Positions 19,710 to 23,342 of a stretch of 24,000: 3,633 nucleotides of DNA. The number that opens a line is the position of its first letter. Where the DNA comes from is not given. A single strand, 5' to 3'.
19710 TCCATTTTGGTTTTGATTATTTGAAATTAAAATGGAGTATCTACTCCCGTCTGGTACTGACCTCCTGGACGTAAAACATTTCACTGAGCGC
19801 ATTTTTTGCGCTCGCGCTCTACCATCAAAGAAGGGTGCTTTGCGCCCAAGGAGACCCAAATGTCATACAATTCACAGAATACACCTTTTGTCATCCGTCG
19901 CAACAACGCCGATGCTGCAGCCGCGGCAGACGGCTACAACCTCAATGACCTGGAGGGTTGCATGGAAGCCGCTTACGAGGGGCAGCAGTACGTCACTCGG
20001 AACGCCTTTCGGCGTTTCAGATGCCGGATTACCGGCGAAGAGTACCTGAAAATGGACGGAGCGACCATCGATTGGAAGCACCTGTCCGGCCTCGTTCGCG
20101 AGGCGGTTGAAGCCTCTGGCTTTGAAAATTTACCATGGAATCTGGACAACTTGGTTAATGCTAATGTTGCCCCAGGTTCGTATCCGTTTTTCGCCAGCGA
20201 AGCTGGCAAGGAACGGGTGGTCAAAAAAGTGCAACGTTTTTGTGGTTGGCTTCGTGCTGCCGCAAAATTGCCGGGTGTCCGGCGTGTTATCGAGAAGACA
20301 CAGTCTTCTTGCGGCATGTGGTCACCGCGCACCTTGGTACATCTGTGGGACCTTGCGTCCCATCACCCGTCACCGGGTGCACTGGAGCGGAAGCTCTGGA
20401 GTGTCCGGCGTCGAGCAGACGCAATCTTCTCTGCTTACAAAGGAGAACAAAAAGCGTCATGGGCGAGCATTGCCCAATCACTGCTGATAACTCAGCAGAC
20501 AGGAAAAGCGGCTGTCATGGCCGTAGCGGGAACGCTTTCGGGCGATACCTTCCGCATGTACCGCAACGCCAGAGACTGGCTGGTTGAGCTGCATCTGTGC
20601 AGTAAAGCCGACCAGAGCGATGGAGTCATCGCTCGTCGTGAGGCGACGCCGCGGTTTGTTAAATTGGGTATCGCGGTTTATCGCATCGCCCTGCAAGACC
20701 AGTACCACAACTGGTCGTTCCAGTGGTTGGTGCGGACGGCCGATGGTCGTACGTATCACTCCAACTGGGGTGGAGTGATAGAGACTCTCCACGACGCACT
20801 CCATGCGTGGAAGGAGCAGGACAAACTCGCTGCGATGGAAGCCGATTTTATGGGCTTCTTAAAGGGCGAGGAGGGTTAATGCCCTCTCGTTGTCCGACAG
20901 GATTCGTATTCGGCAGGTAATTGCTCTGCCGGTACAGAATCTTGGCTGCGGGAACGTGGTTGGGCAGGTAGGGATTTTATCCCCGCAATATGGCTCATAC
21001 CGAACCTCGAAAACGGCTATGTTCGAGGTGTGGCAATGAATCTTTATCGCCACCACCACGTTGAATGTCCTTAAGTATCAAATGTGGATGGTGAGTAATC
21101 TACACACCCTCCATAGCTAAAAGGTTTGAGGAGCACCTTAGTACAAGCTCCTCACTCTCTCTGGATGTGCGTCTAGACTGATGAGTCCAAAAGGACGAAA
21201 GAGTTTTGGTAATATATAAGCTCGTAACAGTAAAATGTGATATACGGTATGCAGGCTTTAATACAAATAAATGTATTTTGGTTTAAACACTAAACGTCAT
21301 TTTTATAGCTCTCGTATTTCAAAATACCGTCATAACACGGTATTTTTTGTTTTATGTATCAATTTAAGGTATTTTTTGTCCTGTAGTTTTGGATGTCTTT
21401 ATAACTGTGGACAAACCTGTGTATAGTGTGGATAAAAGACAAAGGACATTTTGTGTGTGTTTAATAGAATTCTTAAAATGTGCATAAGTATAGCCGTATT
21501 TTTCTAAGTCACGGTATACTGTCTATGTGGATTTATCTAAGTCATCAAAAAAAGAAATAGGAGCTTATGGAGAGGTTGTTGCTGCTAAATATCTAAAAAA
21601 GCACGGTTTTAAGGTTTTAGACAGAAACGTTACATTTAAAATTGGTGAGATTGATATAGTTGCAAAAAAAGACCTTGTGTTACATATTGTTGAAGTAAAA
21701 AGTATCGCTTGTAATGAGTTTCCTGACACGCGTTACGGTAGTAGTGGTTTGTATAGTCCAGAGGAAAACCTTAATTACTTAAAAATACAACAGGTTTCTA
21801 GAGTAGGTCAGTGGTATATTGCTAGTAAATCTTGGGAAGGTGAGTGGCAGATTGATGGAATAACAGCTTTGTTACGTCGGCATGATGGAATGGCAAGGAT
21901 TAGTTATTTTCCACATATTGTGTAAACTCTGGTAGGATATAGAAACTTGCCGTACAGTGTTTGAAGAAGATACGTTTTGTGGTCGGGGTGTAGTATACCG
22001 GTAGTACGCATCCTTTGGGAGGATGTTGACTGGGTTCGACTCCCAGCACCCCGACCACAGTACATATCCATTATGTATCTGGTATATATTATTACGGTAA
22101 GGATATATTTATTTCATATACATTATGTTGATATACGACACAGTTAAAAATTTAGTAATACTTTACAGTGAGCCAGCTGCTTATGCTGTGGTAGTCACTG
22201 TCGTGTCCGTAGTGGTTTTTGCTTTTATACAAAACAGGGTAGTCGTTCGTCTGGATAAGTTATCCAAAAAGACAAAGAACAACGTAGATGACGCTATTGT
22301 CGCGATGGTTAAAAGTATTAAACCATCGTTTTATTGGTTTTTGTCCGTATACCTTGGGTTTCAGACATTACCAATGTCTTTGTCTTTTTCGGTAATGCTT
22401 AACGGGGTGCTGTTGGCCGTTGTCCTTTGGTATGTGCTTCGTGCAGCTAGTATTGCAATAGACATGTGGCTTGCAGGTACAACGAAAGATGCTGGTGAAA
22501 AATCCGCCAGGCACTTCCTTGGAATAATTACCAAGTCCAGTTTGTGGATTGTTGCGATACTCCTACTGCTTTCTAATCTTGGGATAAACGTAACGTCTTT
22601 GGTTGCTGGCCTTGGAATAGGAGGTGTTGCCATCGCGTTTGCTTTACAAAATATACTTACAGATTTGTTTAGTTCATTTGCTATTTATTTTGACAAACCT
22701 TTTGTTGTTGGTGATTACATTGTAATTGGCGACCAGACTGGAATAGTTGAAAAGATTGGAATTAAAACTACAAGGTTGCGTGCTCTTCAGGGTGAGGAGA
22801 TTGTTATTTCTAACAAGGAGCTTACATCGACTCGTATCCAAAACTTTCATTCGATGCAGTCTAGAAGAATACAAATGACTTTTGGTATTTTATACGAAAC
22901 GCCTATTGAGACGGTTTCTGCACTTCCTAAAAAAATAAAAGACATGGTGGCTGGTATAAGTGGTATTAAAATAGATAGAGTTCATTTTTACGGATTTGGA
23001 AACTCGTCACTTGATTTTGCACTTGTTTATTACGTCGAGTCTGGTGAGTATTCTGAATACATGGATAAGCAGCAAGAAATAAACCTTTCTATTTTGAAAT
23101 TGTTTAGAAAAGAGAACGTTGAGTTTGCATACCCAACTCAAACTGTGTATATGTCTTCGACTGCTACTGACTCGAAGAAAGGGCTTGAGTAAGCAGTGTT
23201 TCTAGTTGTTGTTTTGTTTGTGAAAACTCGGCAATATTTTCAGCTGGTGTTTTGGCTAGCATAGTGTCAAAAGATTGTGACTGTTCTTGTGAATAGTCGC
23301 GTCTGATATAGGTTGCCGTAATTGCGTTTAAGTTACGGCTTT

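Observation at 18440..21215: Compositionally foreign patchwork around tRNA-Gly with no recognisable mobility genes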

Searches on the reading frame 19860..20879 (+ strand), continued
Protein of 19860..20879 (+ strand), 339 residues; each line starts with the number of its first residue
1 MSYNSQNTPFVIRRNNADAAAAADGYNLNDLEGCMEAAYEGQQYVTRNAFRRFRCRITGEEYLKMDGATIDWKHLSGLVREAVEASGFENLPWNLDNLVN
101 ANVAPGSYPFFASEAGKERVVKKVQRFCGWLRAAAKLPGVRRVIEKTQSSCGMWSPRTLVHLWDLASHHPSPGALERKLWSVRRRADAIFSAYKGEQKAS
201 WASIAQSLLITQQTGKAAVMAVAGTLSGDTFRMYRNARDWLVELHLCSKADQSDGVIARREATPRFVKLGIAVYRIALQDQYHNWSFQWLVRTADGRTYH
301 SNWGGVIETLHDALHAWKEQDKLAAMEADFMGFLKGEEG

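Call 52: find_encoding_contigs(protein=P0008, flank=3000, max_places=4)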
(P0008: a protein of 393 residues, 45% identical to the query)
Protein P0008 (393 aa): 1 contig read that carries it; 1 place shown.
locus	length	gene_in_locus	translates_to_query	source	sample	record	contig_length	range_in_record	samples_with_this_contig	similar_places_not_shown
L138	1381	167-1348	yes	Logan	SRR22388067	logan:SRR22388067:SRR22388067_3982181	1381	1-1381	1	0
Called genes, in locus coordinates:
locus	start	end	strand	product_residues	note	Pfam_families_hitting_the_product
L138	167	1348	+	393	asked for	-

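Call 53: find_encoding_contigs(protein=P0003, flank=3000, max_places=4)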
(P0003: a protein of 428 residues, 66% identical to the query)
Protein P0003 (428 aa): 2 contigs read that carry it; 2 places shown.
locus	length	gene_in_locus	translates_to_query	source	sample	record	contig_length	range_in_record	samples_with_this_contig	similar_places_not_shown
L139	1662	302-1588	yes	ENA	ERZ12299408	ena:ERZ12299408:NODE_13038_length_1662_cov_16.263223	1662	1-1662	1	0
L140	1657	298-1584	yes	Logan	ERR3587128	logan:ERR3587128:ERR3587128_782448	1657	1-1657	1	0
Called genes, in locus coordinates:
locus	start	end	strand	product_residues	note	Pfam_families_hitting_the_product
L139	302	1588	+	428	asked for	-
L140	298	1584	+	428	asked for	-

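Call 54: find_encoding_contigs(protein=P0012, flank=3000, max_places=4)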
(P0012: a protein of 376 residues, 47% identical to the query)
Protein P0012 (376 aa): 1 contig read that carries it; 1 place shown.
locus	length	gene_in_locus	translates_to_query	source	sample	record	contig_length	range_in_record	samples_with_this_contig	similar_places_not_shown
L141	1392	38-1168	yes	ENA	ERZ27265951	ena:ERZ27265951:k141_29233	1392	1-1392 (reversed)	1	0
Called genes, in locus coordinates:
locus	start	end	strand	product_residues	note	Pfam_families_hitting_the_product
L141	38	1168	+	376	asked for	-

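Call 62: search_protein_families(library=pfam, proteins=[L001:7547-8218:-, L001:4897-5169:+], max_evalue=1)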
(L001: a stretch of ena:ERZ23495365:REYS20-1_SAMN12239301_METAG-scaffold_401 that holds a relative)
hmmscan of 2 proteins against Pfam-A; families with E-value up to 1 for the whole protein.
L001:7547-8218:- (223 aa): 8 families
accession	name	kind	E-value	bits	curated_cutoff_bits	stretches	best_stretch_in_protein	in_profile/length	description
PF13384.12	HTH_23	-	1.6e-05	25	24.6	1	6-39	6-39/50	Homeodomain-like domain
PF13551.12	HTH_29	-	0.011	16.2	28.1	1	8-38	2-33/64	Winged helix-turn helix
PF25787.1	HTH_SB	-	0.013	15.7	43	1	5-34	10-39/53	Sleeping Beauty transposase HTH domain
PF06056.18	Terminase_5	-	0.021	15.2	20.3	1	6-38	2-34/58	Putative ATPase subunit of terminase (gpP-like)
PF01527.26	HTH_Tnp_1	-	0.031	14.9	24.1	1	4-48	9-52/75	Transposase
PF08281.18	Sigma70_r4_2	-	0.037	14.1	25.7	1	4-39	12-48/54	Sigma-70, region 4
PF13936.12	HTH_38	-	0.038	14.2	27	1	12-36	15-39/44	Helix-turn-helix domain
PF01381.28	HTH_3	-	0.064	13.8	23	1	9-39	2-31/55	Helix-turn-helix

L001:4897-5169:+ (90 aa): 5 families
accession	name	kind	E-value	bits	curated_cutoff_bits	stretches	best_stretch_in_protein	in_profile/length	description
PF00216.26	Bac_DNA_binding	-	1.5e-32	112.2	22.4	1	1-90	1-90/90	Bacterial DNA-binding protein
PF18291.6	HU-HIG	-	4.3e-07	30.5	26.2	1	4-89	35-118/125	HU domain fused to wHTH, Ig, or Glycine-rich motif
PF18175.6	HU-CCDC81_bac_2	-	0.00014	22.1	35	1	7-54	4-51/70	CCDC81-like prokaryotic HU domain 2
PF14848.11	HU-DNA_bdg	-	0.019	15.5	30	1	3-44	31-73/124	DNA-binding domain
PF14908.11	HU-CCDC81_euk_1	-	0.051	14.1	26.1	1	16-59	19-62/89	CCDC81 eukaryotic HU domain 1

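Call 76: search_protein_families(library=pfam, proteins=[L134:741-1814:+, L134:2398-3300:+, L007:6378-7424:+, L008:7026-7409:+, L008:1428-3632:+, L007:236-2887:+], max_evalue=0.1)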
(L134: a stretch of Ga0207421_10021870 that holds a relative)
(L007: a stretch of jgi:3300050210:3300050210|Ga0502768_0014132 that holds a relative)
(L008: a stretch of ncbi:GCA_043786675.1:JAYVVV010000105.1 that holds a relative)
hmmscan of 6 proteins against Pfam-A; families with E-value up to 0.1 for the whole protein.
L134:741-1814:+ (357 aa): 0 families

L134:2398-3300:+ (300 aa): 1 family
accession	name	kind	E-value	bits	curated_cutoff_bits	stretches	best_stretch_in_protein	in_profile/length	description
PF07927.17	HicA_toxin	-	0.044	14.3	27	0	241-279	12-48/58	HicA toxin of bacterial toxin-antitoxin,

L007:6378-7424:+ (348 aa): 1 family
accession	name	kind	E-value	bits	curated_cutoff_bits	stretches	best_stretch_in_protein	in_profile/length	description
PF01368.27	DHH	-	0.0083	16.8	28.1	0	22-71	30-76/125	DHH family, N-terminal domain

L008:7026-7409:+ (127 aa): 0 families

L008:1428-3632:+ (734 aa): 3 families
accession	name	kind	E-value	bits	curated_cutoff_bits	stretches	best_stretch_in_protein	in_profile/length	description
PF06852.18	DUF1248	-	0.00052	20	22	1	526-610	22-109/181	Protein of unknown function (DUF1248)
PF13673.13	Acetyltransf_10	-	0.022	15.2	23.6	1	524-637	4-112/128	Acetyltransferase (GNAT) domain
PF08700.17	VPS51_Exo84_N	-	0.04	14.4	24.2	1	421-470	28-77/87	Vps51/EXO84/COG1 N-terminal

L007:236-2887:+ (883 aa): 3 families
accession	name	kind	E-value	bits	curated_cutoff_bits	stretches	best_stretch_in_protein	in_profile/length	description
PF00583.31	Acetyltransf_1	-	5.9e-07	30.2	20.7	1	698-778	27-107/116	Acetyltransferase (GNAT) family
PF13508.13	Acetyltransf_7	-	0.00066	20.4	27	1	704-782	3-78/84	Acetyltransferase (GNAT) domain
PF13673.13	Acetyltransf_10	-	0.0011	19.4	23.6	1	693-773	20-94/128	Acetyltransferase (GNAT) domain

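Call 96: search_protein_families(library=padloc, proteins=[P0002, window:19860-20876:+, L007:6378-7424:+, L134:741-1814:+, L134:2398-3300:+], max_evalue=0.1)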
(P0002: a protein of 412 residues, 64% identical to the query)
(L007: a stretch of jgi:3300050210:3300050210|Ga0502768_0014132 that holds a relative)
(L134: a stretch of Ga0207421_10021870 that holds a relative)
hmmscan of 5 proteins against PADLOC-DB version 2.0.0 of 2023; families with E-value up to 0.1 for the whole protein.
P0002 (412 aa): 0 families

window:19860-20876:+ (339 aa): 0 families

L007:6378-7424:+ (348 aa): 0 families

L134:741-1814:+ (357 aa): 0 families

L134:2398-3300:+ (300 aa): 0 families

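Call 97: search_protein_families(library=ncbifam, proteins=[P0002, L007:6378-7424:+, L134:741-1814:+, L134:2398-3300:+], max_evalue=0.1)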
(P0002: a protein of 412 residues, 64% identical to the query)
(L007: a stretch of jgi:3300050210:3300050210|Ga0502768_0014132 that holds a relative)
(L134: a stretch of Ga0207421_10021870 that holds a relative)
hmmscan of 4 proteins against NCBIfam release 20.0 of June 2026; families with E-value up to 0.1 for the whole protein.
P0002 (412 aa): 0 families

L007:6378-7424:+ (348 aa): 1 family
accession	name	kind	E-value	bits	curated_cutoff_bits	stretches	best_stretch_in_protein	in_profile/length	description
TIGR00644.1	recJ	equivalog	0.034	12.4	396.9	0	27-78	106-154/546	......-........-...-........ exonuclease RecJ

L134:741-1814:+ (357 aa): 0 families

L134:2398-3300:+ (300 aa): 0 families

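Call 99: search_dna_similar(query=P0002, collection=phages, mode=protein, max_evalue=0.001)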
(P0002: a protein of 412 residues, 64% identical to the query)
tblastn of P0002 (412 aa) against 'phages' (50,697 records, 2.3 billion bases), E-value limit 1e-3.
No match.

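Call 103: find_encoding_contigs(protein=P0005, flank=3000, max_places=2)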
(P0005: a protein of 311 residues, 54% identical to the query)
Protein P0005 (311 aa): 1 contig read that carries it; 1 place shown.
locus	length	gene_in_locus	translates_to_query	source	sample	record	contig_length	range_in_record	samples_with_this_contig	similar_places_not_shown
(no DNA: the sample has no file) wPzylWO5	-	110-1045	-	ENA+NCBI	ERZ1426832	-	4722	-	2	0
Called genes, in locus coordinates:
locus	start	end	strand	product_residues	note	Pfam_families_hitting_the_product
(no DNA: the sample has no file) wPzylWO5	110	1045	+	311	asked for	-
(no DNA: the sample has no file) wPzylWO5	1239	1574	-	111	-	PF02452:PemK_toxin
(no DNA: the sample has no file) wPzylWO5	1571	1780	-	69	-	-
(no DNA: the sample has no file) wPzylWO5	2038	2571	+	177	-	PF00254:FKBP_C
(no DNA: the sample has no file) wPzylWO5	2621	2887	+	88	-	PF00312:Ribosomal_S15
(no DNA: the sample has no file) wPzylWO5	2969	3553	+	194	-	PF01936:NYN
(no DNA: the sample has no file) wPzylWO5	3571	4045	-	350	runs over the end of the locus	PF03741:TerC, PF04332:DUF475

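Call 123: search_dna_similar(query=P0002, collection=plasmids, mode=protein, max_evalue=0.001)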
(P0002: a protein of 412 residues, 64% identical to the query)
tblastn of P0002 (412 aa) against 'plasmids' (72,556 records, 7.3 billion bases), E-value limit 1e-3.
No match.

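Call 133: list_cluster_members(proteins=[P0001, P0024, P0021, P0022])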
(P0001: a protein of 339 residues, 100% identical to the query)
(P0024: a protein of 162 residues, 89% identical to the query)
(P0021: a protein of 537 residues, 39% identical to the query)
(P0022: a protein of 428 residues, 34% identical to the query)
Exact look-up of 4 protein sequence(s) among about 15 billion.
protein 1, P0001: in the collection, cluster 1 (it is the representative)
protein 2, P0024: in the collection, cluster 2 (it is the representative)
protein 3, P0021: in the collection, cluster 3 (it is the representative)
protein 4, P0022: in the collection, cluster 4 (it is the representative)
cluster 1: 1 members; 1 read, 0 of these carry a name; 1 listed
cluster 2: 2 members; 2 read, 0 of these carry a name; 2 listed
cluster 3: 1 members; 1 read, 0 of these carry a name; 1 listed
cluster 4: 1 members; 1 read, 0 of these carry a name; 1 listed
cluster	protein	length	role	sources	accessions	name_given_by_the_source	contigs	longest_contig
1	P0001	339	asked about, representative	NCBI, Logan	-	-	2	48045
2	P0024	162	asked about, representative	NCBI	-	-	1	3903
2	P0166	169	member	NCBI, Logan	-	-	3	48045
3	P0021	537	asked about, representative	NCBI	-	-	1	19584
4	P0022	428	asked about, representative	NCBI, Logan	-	-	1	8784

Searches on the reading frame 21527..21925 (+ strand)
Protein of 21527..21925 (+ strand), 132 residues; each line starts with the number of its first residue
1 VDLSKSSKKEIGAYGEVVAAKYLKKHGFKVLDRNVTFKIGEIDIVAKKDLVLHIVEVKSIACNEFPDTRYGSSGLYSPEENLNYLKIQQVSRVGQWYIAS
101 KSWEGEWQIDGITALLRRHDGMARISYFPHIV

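Call 7: search_protein_families(library=pfam, proteins=[window:21527-21925:+], max_evalue=1)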
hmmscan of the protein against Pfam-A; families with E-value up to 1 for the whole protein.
window:21527-21925:+ (132 aa): 7 families
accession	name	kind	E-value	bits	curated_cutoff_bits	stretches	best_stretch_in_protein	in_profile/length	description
PF02021.23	UPF0102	-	3.9e-16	59.6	23.6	1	15-104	1-72/80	Uncharacterised protein family UPF0102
PF08378.17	NERD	-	0.00018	22.5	22.1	1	12-67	2-64/111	Nuclease-related domain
PF03749.19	SfsA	-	0.05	13.9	22.8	1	20-68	13-67/138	Sugar fermentation stimulation protein RE domain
PF01870.24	Hjc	-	0.1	13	21.1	1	20-60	7-49/93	Archaeal holliday junction resolvase (hjc)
PF04471.18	Mrr_cat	-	0.12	13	21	1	16-58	10-55/115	Restriction endonuclease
PF20911.3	GP7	-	0.14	11.4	27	1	12-106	193-289/313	Major capsid protein GP7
PF01939.22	NucS_C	-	0.21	12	24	1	22-59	14-52/124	Endonuclease NucS C-terminal domain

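Call 67: find_encoding_contigs(protein=window:21527-21925:+, flank=6000, max_places=10)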
Protein window:21527-21925:+ (132 aa): 3 contigs read that carry it; 3 places shown.
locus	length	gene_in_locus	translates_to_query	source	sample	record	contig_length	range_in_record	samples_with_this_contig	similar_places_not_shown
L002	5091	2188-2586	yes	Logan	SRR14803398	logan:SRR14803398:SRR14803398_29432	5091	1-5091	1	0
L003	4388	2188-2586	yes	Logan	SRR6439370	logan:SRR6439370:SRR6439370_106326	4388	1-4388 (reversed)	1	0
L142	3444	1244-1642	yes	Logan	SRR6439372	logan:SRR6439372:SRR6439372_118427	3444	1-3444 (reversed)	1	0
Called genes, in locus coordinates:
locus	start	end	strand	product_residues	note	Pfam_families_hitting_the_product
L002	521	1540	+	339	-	-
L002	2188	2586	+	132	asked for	PF02021:UPF0102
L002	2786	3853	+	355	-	PF21088:MS_channel_1st, PF00924:MS_channel_2nd, PF21082:MS_channel_3rd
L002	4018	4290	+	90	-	-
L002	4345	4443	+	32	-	-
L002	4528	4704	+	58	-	-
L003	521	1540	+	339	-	-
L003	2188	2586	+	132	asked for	PF02021:UPF0102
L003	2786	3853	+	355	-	PF21088:MS_channel_1st, PF00924:MS_channel_2nd, PF21082:MS_channel_3rd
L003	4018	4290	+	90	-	-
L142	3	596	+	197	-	?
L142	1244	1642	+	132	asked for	PF02021:UPF0102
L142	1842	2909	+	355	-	PF21088:MS_channel_1st, PF00924:MS_channel_2nd, PF21082:MS_channel_3rd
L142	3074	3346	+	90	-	-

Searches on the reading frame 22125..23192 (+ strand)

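Call 7: search_protein_families(library=pfam, proteins=[window:22125-23192:+], max_evalue=1)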
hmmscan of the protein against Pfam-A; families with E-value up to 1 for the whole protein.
window:22125-23192:+ (355 aa): 4 families
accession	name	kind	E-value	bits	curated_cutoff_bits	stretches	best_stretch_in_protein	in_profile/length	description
PF00924.24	MS_channel_2nd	-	1.4e-20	73.6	20.2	1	176-242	1-67/68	Mechanosensitive ion channel, beta-domain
PF21082.3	MS_channel_3rd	-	4.4e-11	43.5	21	1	250-334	2-88/88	Mechanosensitive ion channel MscS, C-terminal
PF21088.3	MS_channel_1st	-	2.9e-10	40.4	23.1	1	139-175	6-42/42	Mechanosensitive ion channel, transmembrane helices 2/3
PF25237.1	MSL2_3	-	0.32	12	34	1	124-173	79-128/130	Mechanosensitive channel protein 2/3 domain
